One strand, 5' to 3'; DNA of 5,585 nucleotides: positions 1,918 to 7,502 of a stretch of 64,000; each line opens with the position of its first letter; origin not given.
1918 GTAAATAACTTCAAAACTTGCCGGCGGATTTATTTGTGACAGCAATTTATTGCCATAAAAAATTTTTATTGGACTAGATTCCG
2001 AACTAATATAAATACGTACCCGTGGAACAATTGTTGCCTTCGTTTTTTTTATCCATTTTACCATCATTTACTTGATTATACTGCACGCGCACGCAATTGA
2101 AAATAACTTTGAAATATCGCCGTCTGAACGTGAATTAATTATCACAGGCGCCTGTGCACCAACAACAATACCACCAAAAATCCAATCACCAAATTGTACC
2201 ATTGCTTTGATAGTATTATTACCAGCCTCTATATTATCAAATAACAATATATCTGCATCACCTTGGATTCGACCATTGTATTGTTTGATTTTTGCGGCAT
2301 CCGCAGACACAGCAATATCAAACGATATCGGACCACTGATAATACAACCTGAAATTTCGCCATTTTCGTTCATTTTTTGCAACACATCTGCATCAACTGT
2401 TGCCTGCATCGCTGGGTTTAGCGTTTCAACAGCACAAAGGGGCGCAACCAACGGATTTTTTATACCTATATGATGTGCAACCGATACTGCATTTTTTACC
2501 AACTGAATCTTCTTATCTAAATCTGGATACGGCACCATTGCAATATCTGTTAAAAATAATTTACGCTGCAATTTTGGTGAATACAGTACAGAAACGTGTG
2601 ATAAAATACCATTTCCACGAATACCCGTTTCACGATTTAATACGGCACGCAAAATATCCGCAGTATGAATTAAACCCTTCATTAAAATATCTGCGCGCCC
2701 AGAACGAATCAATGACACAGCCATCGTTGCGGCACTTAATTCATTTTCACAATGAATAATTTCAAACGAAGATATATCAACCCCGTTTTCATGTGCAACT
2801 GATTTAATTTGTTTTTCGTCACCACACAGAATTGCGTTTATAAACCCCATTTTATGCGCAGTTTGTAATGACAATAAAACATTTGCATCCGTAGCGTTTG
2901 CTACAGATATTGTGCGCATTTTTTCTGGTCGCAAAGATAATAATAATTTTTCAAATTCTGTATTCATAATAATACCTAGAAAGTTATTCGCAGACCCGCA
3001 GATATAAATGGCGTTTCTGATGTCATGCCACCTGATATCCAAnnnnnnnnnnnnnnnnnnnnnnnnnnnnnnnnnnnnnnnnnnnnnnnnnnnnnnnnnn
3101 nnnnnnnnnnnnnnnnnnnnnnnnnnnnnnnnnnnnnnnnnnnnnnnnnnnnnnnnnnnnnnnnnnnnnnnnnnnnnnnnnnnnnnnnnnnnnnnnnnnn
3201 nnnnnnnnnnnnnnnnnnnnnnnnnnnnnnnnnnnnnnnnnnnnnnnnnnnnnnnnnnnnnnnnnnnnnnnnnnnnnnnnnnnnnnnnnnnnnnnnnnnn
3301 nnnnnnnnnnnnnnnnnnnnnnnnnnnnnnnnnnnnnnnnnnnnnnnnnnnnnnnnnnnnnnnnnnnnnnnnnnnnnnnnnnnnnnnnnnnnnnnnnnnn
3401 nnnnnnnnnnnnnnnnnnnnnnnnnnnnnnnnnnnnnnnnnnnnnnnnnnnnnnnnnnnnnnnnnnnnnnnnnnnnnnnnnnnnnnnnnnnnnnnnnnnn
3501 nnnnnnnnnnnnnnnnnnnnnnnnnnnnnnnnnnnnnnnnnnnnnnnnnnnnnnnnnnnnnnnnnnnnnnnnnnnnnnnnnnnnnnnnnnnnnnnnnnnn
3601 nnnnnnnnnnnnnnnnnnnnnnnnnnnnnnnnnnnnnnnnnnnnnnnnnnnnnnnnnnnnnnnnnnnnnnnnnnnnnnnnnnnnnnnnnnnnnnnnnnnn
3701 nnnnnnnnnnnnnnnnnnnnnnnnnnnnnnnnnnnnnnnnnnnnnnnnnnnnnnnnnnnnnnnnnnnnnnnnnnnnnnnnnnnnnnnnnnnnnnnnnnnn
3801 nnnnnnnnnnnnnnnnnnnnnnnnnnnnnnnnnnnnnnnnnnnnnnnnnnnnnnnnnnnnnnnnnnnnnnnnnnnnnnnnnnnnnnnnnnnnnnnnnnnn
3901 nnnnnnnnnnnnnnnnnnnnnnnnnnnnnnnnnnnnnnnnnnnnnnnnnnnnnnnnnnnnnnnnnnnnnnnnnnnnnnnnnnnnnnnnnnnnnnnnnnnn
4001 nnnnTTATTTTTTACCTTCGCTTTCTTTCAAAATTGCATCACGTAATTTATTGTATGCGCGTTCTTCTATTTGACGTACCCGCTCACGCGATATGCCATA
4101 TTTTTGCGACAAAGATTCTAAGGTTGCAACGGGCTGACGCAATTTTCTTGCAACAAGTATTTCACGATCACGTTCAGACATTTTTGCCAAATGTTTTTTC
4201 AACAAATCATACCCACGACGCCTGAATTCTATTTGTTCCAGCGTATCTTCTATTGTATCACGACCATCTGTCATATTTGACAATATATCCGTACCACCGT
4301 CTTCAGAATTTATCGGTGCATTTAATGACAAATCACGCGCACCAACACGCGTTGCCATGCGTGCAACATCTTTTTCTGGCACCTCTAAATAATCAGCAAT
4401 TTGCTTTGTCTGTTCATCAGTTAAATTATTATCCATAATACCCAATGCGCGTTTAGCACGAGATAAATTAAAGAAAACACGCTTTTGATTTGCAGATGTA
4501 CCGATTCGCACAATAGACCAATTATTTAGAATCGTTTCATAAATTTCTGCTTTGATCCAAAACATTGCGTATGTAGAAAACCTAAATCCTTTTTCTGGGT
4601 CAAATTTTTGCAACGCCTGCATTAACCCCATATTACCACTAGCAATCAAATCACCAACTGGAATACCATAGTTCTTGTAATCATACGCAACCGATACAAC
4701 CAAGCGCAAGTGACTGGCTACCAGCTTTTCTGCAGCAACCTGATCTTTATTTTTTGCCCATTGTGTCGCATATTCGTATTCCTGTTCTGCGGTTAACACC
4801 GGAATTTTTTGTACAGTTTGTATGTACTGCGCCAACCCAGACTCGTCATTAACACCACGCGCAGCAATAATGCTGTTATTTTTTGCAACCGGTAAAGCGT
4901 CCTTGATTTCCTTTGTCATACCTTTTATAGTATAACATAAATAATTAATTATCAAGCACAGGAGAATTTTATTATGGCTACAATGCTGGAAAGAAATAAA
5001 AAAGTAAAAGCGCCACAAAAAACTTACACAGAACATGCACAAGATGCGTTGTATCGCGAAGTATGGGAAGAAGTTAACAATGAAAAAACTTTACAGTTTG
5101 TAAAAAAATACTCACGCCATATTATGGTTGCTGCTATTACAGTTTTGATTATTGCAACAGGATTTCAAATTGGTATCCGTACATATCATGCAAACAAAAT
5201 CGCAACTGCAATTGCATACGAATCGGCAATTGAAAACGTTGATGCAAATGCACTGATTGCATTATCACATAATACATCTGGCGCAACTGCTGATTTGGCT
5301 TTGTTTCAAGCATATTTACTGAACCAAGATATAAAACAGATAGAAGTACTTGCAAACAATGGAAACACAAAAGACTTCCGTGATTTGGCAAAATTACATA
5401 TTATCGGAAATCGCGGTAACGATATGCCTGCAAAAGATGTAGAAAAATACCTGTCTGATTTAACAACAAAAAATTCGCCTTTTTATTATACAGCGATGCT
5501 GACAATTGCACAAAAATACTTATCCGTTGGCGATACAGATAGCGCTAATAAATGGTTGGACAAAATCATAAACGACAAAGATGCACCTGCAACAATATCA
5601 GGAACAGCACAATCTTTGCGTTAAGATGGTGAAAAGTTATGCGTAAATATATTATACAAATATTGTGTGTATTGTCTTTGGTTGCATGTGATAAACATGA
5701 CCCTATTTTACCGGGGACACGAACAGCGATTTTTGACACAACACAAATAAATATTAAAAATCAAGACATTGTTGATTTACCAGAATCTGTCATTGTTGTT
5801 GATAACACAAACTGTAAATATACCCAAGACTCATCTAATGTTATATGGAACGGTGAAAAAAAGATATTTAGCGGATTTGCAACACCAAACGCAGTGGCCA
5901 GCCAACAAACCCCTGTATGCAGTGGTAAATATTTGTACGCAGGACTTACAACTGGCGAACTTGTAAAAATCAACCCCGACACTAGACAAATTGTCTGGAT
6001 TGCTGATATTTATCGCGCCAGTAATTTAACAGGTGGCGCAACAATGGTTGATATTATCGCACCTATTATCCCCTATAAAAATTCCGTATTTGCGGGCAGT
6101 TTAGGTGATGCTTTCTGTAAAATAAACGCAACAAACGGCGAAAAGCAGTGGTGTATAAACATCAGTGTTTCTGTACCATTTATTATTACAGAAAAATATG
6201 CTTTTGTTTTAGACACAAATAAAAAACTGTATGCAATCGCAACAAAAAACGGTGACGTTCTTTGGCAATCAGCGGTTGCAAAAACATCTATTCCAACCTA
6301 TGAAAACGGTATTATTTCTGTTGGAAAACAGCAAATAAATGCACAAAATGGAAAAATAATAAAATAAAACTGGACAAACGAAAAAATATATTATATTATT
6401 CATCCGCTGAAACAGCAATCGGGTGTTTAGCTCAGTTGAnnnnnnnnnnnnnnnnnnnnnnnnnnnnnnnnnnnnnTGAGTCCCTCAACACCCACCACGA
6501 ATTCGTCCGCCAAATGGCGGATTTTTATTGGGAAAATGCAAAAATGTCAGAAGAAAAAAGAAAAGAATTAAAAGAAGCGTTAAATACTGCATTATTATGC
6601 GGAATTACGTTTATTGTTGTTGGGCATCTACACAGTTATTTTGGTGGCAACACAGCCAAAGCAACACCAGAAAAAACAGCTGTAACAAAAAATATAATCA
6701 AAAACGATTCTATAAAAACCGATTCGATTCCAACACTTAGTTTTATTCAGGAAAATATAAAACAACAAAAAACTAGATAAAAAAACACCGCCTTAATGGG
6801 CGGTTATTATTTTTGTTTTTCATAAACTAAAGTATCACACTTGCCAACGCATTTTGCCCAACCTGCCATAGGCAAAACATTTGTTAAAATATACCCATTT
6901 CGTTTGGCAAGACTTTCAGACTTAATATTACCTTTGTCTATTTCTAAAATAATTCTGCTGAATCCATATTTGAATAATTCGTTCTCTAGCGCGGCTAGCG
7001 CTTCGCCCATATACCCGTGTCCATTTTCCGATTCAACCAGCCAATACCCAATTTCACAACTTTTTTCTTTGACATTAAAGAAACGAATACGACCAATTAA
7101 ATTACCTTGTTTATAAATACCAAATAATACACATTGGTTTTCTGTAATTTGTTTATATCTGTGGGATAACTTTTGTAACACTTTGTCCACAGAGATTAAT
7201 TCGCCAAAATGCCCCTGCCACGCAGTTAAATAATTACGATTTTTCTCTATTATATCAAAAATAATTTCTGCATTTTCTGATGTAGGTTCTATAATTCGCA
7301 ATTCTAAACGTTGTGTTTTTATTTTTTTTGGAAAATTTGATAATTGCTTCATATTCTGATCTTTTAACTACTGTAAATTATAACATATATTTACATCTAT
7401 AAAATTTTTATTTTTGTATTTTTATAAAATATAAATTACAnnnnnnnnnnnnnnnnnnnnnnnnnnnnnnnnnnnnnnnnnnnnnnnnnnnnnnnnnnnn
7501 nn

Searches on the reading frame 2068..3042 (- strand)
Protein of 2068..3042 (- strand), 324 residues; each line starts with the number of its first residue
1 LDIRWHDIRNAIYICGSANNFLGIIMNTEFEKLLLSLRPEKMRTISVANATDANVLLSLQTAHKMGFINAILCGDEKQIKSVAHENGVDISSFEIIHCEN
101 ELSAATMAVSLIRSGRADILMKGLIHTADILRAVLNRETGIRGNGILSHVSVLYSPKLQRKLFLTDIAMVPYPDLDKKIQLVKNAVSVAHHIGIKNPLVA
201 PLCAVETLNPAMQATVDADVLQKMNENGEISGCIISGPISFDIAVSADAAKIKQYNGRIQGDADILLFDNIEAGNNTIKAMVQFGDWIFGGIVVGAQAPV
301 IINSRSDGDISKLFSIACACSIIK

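Call 51: search_protein_families(library=pfam, proteins=[window:2068-3042:-], max_evalue=0.00001)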
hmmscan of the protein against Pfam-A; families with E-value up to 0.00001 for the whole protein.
window:2068-3042:- (324 aa): 1 family
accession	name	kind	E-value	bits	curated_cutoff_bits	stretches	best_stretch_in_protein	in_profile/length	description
PF01515.24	PTA_PTB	-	2.2e-48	165.7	24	1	104-319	104-318/319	Phosphate acetyl/butaryl transferase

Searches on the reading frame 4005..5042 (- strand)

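Call 51: search_protein_families(library=pfam, proteins=[window:4005-5042:-], max_evalue=0.00001)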
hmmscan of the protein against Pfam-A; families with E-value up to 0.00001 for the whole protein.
window:4005-5042:- (345 aa): 3 families
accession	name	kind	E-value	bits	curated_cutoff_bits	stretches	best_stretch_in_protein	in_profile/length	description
PF04542.20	Sigma70_r2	-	2.8e-17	62.7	24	1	107-175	1-69/71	Sigma-70 region 2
PF04545.22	Sigma70_r4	-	1.5e-12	47.2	24.1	1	285-334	2-49/50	Sigma-70, region 4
PF00140.25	Sigma70_r1_2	-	2.7e-06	27.7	22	1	72-98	5-31/34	Sigma-70 factor, region 1.2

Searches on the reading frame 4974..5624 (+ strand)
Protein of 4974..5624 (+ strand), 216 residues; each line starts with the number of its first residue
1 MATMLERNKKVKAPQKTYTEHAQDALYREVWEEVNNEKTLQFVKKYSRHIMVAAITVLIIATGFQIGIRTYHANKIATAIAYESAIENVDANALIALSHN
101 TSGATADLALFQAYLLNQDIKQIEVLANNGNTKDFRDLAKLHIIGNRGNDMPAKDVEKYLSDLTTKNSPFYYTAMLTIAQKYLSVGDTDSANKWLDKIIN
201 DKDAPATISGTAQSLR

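Call 53: search_protein_families(library=pfam, proteins=[window:4974-5624:+], max_evalue=0.01)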
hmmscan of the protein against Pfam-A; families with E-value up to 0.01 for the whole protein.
window:4974-5624:+ (216 aa): 2 families
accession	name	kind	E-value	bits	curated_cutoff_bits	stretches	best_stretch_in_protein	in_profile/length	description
PF10858.15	DUF2659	-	4.9e-07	30.1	27.7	1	135-215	130-212/216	Protein of unknown function (DUF2659)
PF09976.15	TPR_21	-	0.0021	18.3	25.5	0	41-93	2-54/193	Tetratricopeptide repeat-like domain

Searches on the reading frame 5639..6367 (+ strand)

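Call 51: search_protein_families(library=pfam, proteins=[window:5639-6367:+], max_evalue=0.00001)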
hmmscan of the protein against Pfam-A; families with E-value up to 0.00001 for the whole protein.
window:5639-6367:+ (242 aa): 2 families
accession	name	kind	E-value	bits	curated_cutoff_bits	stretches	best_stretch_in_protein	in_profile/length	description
PF13360.13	PQQ_2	-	1.1e-14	55.1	27.6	1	51-210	76-232/233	Outer membrane protein assembly factor BamB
PF13570.13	Beta-prop_ACSF4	-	2.7e-07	30.8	133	1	75-213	40-173/329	Beta-alanine-activating enzyme, beta-propeller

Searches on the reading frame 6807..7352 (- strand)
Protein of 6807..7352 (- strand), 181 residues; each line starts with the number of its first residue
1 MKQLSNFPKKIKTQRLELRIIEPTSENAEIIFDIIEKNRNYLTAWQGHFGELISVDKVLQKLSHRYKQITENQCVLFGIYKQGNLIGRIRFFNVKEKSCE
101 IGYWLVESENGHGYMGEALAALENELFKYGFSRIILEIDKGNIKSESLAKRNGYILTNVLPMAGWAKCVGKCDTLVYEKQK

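Call 51: search_protein_families(library=pfam, proteins=[window:6807-7352:-], max_evalue=0.00001)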
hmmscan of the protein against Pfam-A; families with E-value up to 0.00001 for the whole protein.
window:6807-7352:- (181 aa): 3 families
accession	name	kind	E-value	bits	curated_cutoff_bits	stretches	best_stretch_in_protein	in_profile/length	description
PF13302.13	Acetyltransf_3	-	7.2e-16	59.6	25.4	1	18-154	2-137/138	Acetyltransferase (GNAT) domain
PF00583.31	Acetyltransf_1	-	1.4e-09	38.7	20.7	1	68-154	26-116/116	Acetyltransferase (GNAT) family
PF13420.13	Acetyltransf_4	-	7.7e-08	32.9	24.3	1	65-157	43-137/155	Acetyltransferase (GNAT) domain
